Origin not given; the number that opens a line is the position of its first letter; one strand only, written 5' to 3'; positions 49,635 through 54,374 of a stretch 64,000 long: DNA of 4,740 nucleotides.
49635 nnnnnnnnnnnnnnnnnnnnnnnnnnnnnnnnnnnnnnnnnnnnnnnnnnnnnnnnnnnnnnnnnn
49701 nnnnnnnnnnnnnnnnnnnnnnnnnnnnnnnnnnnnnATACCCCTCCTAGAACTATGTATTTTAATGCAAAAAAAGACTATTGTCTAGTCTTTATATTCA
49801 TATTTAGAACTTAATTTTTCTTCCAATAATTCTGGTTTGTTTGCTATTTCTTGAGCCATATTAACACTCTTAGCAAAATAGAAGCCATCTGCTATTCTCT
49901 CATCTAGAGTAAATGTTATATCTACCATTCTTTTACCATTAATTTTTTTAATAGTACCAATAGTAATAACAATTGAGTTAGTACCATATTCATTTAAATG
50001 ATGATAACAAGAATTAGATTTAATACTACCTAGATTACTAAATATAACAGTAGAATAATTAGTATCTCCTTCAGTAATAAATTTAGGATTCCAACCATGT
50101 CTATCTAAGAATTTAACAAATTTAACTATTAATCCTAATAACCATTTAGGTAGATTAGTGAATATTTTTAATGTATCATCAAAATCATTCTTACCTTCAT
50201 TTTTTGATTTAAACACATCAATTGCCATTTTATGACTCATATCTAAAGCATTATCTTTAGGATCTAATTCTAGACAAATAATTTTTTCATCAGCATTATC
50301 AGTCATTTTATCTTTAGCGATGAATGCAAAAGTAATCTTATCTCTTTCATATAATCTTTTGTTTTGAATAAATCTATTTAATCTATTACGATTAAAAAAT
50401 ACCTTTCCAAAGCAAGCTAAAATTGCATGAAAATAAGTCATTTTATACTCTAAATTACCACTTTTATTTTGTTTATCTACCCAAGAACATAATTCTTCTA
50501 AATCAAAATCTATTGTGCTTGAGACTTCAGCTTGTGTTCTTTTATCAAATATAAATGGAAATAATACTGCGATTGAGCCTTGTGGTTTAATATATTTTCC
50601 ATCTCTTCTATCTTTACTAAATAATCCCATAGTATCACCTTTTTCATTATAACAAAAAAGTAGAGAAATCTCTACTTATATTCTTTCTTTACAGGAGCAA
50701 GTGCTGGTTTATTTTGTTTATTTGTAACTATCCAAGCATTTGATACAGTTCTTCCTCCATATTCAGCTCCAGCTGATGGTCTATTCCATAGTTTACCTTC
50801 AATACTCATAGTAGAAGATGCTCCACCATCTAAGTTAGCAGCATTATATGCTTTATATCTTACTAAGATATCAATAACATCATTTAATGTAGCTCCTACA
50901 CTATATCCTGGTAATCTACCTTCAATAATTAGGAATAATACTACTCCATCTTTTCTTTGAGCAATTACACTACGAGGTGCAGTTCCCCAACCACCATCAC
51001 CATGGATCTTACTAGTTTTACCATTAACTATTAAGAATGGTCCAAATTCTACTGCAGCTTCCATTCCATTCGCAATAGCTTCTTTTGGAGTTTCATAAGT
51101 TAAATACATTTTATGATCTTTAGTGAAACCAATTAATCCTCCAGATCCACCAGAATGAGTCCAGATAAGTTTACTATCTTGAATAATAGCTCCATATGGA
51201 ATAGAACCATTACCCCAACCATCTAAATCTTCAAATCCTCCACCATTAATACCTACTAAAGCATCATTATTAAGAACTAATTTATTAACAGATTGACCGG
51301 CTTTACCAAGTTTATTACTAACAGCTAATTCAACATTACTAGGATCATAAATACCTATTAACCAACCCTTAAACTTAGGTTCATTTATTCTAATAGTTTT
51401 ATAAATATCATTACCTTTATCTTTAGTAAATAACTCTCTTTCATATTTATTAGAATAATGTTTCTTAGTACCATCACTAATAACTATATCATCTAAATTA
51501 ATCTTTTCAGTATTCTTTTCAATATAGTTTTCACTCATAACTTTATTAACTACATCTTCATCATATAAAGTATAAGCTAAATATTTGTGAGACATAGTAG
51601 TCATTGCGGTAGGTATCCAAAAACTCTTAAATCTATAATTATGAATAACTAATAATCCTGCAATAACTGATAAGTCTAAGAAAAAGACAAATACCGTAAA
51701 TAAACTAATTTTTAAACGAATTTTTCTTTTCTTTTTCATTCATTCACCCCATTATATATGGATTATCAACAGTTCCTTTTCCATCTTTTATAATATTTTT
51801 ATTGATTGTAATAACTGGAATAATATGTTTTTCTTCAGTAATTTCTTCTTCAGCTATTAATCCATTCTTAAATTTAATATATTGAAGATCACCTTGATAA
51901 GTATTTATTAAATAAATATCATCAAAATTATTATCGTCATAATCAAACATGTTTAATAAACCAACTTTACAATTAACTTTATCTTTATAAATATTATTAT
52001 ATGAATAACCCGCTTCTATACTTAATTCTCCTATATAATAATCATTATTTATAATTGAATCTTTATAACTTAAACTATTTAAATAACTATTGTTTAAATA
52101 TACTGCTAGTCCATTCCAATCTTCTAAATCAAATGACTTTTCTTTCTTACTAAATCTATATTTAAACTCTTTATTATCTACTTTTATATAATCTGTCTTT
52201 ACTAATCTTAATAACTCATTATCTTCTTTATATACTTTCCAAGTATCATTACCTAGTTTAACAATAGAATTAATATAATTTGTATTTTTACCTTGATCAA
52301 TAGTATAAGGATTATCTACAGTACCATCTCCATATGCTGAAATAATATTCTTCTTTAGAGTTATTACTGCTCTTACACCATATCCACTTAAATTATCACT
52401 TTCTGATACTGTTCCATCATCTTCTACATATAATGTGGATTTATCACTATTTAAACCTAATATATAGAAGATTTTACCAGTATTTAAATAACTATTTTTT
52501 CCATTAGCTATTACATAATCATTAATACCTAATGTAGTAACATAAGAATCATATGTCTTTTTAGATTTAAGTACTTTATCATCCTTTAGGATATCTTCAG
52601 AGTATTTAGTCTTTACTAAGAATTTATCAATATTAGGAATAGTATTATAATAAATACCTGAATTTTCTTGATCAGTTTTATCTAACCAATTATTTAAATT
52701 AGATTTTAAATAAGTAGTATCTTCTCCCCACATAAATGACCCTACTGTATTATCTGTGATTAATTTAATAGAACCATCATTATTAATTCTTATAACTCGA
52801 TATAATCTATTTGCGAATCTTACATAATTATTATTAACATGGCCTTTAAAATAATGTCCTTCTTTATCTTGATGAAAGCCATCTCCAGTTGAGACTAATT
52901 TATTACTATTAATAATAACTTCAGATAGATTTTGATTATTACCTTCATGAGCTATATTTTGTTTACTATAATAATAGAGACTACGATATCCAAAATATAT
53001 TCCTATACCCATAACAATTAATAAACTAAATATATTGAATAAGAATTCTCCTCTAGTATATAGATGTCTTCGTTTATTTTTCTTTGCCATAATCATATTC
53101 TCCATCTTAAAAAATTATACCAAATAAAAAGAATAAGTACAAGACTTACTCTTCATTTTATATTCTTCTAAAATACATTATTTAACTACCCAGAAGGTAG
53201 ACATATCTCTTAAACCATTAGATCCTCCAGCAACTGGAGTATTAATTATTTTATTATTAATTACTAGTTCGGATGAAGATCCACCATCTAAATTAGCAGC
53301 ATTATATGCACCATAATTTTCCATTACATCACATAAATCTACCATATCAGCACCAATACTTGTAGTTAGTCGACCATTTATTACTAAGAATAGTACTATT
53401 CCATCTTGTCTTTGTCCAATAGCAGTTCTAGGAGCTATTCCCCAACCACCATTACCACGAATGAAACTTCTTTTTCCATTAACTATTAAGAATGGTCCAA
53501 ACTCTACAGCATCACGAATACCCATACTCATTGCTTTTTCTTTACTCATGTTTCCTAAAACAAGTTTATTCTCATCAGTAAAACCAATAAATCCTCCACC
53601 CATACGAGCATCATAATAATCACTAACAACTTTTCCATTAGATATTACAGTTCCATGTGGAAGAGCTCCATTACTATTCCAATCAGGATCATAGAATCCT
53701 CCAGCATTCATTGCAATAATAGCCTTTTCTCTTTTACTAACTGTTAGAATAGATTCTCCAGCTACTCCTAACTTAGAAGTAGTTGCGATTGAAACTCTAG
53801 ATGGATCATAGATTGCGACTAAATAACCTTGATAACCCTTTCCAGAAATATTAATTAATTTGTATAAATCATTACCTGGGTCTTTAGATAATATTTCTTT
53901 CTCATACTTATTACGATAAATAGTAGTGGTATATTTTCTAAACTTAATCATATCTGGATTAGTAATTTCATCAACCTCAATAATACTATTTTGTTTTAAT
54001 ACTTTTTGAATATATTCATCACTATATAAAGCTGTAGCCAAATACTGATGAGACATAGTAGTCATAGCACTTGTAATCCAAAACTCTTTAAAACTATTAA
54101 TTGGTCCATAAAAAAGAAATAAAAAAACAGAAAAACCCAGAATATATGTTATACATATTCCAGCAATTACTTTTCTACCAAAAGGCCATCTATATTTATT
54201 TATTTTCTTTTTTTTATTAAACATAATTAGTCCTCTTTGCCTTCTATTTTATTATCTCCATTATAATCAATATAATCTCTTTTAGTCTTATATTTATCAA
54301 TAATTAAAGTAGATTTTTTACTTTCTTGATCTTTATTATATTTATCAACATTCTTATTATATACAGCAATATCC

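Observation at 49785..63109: A 13-kb same-strand block couples the giant pilin to GT4, Alg14, Alg13::GtrA and duplicated phosphodiester glycosidases, with no pilus machinery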

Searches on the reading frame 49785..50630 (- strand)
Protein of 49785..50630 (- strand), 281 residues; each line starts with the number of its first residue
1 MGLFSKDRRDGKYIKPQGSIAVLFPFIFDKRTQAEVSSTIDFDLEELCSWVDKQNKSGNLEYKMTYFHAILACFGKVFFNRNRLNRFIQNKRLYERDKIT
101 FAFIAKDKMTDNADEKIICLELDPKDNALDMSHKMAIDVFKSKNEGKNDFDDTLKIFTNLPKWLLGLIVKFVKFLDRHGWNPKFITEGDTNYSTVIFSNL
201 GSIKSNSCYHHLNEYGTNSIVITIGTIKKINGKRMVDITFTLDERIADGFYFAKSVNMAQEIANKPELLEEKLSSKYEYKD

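Call 5: search_protein_families(library=pfam, proteins=[window:49785-50630:-], max_evalue=0.01)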
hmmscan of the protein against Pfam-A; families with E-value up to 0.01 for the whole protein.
window:49785-50630:- (281 aa): 1 family
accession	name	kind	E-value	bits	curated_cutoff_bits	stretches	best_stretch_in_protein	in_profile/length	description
PF00198.28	2-oxoacid_dh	-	0.0018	18.2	23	0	187-269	142-230/232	2-oxoacid dehydrogenases acyltransferase (catalytic domain)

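Call 6: search_protein_families(library=ncbifam, proteins=[window:49785-50630:-], max_evalue=0.01)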
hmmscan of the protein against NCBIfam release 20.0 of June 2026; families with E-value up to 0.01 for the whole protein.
window:49785-50630:- (281 aa): 0 families

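Call 54: search_solved_structures(query=window:49785-50630:-, max_evalue=10)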
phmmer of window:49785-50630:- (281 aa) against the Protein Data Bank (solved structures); distinct sequences matched with E-value up to 10: 8.
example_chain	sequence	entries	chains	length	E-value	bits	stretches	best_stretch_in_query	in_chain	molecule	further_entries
1qca_A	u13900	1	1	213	0.29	13.7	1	168-265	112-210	TYPE III CHLORAMPHENICOL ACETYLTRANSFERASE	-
1cia_A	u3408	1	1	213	0.33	13.6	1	168-265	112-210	CHLORAMPHENICOL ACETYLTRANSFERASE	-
9iqb_A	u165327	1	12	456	0.35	13.5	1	173-217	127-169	Beta-glucosidase A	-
5ogz_A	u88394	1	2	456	0.35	13.5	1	173-217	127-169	Beta-glucosidase A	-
9upt_A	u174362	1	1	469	0.37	13.4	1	173-217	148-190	Beta-glucosidase A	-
4cla_A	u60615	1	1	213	0.43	13.2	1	168-265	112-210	TYPE III CHLORAMPHENICOL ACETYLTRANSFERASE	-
3cla_A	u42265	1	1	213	0.62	12.6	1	168-265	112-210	TYPE III CHLORAMPHENICOL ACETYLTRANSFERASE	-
6x7q_A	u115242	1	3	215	0.64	12.6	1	168-265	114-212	Chloramphenicol acetyltransferase 3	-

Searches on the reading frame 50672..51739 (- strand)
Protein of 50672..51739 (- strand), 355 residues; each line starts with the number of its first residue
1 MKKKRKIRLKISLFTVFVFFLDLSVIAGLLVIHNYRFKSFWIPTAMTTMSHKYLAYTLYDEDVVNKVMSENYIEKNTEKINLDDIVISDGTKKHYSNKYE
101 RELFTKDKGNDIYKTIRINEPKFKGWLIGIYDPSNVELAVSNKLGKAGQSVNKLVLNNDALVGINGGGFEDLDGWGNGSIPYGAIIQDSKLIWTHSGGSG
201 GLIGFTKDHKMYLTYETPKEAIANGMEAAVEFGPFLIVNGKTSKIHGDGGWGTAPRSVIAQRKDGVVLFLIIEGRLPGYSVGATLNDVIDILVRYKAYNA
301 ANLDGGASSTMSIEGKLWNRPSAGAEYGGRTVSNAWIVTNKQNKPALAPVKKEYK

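Call 5: search_protein_families(library=pfam, proteins=[window:50672-51739:-], max_evalue=0.01)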
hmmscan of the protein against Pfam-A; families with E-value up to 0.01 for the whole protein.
window:50672-51739:- (355 aa): 1 family
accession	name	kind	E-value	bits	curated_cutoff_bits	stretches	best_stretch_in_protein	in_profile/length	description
PF09992.14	NAGPA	-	1e-39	136.9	25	1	159-339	2-169/169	Phosphodiester glycosidase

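Call 6: search_protein_families(library=ncbifam, proteins=[window:50672-51739:-], max_evalue=0.01)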
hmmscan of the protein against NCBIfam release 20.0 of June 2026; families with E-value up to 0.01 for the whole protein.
window:50672-51739:- (355 aa): 0 families

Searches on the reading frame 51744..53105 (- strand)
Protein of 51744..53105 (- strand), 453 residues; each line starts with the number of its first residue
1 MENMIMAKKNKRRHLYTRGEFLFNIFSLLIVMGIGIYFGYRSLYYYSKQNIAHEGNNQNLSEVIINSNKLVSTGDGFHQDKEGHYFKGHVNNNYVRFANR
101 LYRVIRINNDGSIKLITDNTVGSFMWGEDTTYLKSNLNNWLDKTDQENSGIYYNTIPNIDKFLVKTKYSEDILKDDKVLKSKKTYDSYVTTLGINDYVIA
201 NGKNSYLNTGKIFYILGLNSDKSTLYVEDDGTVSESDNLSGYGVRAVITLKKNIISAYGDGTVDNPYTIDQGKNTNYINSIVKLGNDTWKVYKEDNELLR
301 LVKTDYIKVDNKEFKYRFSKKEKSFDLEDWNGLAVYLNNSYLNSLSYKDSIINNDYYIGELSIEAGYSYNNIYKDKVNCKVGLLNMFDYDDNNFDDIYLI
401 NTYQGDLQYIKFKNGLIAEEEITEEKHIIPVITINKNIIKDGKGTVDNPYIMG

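Call 5: search_protein_families(library=pfam, proteins=[window:51744-53105:-], max_evalue=0.01)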
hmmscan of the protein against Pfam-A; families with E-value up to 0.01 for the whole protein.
window:51744-53105:- (453 aa): 0 families

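Call 6: search_protein_families(library=ncbifam, proteins=[window:51744-53105:-], max_evalue=0.01)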
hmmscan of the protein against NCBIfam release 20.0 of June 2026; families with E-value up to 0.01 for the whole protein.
window:51744-53105:- (453 aa): 0 families

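Call 53: search_solved_structures(query=window:51744-53105:-, max_evalue=10)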
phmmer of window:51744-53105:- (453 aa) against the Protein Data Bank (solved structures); distinct sequences matched with E-value up to 10: 3.
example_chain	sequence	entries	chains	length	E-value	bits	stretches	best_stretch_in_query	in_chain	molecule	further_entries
7uqc_B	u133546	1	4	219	0.72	12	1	101-155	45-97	Fab MS39p2w174 Heavy Chain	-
7k7r_B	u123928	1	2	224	0.75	11.9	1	101-155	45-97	Fab HC MS39p2w174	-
36qu_G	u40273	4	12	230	1.1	11.4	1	298-377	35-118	V-type proton ATPase subunit E1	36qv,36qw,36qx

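Call 60: search_protein_families(library=pfam, alignment_id=A3, max_evalue=1)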
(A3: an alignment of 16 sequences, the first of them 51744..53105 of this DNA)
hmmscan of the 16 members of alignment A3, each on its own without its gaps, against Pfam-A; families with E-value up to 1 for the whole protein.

A. member 1, window:51744-53105:- (453 aa): 2 families
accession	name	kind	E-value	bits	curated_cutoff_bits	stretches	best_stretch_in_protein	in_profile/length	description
PF23740.1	Ig_ZP2_3rd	-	0.099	13.2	27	1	307-365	20-76/93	Zona pellucida sperm-binding protein 2, Ig-like domain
PF20872.2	MalF_N_TM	-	0.11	12.7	24.3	1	15-37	21-42/48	MalF, N-terminal region, transmembrane helices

B. families by the number of members that match (of 16 scanned): 13 families
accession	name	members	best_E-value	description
PF19789.6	DUF6273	4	0.0019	Domain of unknown function (DUF6273)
PF23981.1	DUF7305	1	0.019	Domain of unknown function (DUF7305)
PF13786.12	DUF4179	1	0.037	Domain of unknown function (DUF4179)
PF05963.17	Cytomega_US3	1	0.055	Cytomegalovirus US3 protein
PF23740.1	Ig_ZP2_3rd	1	0.099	Zona pellucida sperm-binding protein 2, Ig-like domain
PF20872.2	MalF_N_TM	1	0.11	MalF, N-terminal region, transmembrane helices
PF12832.13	MFS_1_like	1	0.13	MFS_1 like family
PF10863.13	NOP19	1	0.17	Nucleolar protein 19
PF05389.17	MecA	1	0.24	Negative regulator of genetic competence (MecA)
PF11712.13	Vma12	1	0.35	Endoplasmic reticulum-based factor for assembly of V-ATPase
PF20644.2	Rrn7_cyclin_N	1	0.4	Rrn7/TAF1B, N-terminal cyclin domain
PF10173.14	Mit_KHE1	1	0.44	Mitochondrial K+-H+ exchange-related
PF22770.2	POP1_C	1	0.55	POP1 C-terminal domain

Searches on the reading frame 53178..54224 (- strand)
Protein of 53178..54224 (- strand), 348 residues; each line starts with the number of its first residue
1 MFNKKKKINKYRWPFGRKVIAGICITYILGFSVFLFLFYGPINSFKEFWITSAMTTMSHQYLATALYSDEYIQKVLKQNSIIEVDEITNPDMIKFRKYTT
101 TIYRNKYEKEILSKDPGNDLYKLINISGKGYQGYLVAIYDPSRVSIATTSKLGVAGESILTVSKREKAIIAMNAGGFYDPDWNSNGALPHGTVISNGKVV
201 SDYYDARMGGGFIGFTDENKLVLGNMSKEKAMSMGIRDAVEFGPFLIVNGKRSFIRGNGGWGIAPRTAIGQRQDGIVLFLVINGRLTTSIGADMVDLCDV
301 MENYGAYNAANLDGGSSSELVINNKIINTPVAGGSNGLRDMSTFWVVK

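Call 5: search_protein_families(library=pfam, proteins=[window:53178-54224:-], max_evalue=0.01)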
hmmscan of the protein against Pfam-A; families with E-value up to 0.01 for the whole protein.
window:53178-54224:- (348 aa): 1 family
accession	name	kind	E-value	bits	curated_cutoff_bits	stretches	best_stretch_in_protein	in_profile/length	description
PF09992.14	NAGPA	-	1.2e-41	143.1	25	1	167-347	2-168/169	Phosphodiester glycosidase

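Call 6: search_protein_families(library=ncbifam, proteins=[window:53178-54224:-], max_evalue=0.01)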
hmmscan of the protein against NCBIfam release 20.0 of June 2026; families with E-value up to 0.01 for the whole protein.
window:53178-54224:- (348 aa): 0 families

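Call 36: search_solved_structures(query=window:53178-54224:-, max_evalue=1, show_alignments=3)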
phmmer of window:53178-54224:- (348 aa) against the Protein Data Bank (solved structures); distinct sequences matched with E-value up to 1: 8.
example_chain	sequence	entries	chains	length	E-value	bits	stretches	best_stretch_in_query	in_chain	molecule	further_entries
6ozd_A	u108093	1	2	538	3.8e-09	39.5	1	256-340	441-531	Putative exported protein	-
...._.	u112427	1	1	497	2.4e-08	36.9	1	263-330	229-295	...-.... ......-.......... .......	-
5h3k_A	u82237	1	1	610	2.3e-07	33.7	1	263-332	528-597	Slr0280 protein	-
6pki_A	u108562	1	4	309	1e-06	31.5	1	263-330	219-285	N-acetylglucosamine-1-phosphodiester alpha-N-acetylglucosaminidase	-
6pkg_A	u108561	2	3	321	1.2e-06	31.3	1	263-330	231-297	N-acetylglucosamine-1-phosphodiester alpha-N-acetylglucosaminidase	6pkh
3ohg_A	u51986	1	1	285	1.8e-05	27.5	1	262-323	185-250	Uncharacterized protein from DUF2233 family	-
6pku_A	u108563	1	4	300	2.1e-05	27.2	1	264-330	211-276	N-acetylglucosamine-1-phosphodiester alpha-N-acetylglucosaminidase (NAGPA)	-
6pky_A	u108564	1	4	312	2.4e-05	27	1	264-330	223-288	N-acetylglucosamine-1-phosphodiester alpha-N-acetylglucosaminidase (NAGPA)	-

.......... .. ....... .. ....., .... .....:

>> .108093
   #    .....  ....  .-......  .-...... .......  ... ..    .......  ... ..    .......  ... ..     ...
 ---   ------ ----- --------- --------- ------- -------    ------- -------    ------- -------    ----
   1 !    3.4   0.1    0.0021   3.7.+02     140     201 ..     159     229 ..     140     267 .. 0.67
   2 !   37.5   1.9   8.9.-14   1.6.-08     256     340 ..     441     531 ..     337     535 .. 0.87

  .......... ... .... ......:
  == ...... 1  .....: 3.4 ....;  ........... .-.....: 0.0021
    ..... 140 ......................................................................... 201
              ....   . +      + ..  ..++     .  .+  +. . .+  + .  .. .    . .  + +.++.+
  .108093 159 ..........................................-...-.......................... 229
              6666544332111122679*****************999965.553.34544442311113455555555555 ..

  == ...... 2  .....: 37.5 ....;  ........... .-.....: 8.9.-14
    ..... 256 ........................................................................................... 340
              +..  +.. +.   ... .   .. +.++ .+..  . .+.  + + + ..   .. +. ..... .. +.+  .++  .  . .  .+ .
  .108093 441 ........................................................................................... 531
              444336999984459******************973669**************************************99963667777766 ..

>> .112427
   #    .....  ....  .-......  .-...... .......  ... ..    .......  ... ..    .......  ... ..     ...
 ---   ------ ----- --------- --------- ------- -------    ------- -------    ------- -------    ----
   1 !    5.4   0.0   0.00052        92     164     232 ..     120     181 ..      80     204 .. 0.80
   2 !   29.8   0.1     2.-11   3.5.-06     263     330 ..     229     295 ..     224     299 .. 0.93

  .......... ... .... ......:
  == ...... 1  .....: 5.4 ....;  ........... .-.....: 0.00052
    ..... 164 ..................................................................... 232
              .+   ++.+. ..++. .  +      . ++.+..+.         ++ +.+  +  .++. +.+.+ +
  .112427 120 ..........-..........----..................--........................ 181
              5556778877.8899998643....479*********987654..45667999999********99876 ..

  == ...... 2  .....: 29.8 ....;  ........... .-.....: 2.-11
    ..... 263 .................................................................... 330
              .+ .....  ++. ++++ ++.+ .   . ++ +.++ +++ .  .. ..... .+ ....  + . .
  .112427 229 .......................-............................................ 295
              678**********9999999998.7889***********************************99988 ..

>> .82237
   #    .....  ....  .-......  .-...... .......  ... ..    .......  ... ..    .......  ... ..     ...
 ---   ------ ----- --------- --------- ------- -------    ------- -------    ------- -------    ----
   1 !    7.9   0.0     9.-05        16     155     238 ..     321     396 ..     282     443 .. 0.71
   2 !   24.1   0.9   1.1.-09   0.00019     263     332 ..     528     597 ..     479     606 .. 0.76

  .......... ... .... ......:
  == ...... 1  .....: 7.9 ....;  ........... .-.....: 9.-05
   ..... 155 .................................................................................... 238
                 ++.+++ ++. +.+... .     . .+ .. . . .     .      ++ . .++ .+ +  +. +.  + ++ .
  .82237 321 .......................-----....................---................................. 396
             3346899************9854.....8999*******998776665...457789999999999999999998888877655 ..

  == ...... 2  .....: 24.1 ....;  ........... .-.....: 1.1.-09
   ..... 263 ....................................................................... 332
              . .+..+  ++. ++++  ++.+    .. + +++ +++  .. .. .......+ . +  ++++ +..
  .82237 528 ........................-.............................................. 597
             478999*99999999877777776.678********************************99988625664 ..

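Call 52: find_homologous_proteins(query=window:53178-54224:-, max_evalue=0.00001)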
Query window:53178-54224:- (348 aa): 7992 proteins with E <= 0.00001 among 8000 candidates; the best 120 are listed.
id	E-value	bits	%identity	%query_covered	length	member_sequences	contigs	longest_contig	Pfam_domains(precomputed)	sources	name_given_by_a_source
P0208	3.9e-208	709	88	100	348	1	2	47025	PF09992.15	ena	-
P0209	4.4e-208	709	88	100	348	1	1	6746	PF09992.15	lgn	-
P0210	1.2e-207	707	88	100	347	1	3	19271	PF09992.15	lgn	-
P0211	1.2e-206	704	88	100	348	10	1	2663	PF09992.15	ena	-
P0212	5.8e-206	702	89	99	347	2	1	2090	PF09992.15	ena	-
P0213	2.9e-205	699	88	100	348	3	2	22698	PF09992.15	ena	-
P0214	1.6e-204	697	89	97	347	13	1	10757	PF09992.15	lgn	-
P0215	1.8e-204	697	87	100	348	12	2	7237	PF09992.15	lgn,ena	-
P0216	2.2e-203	693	88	97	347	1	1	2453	PF09992.15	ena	-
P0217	3.6e-203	692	87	100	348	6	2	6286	PF09992.15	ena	-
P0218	3.9e-203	692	88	97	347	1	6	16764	PF09992.15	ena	-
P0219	4.4e-196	669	86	99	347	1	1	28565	PF09992.15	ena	-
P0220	2.6e-195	667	85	99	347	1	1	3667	PF09992.15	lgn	-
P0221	4.8e-195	666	85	97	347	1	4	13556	PF09992.15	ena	-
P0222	6.7e-195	665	85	99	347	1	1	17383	PF09992.15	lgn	-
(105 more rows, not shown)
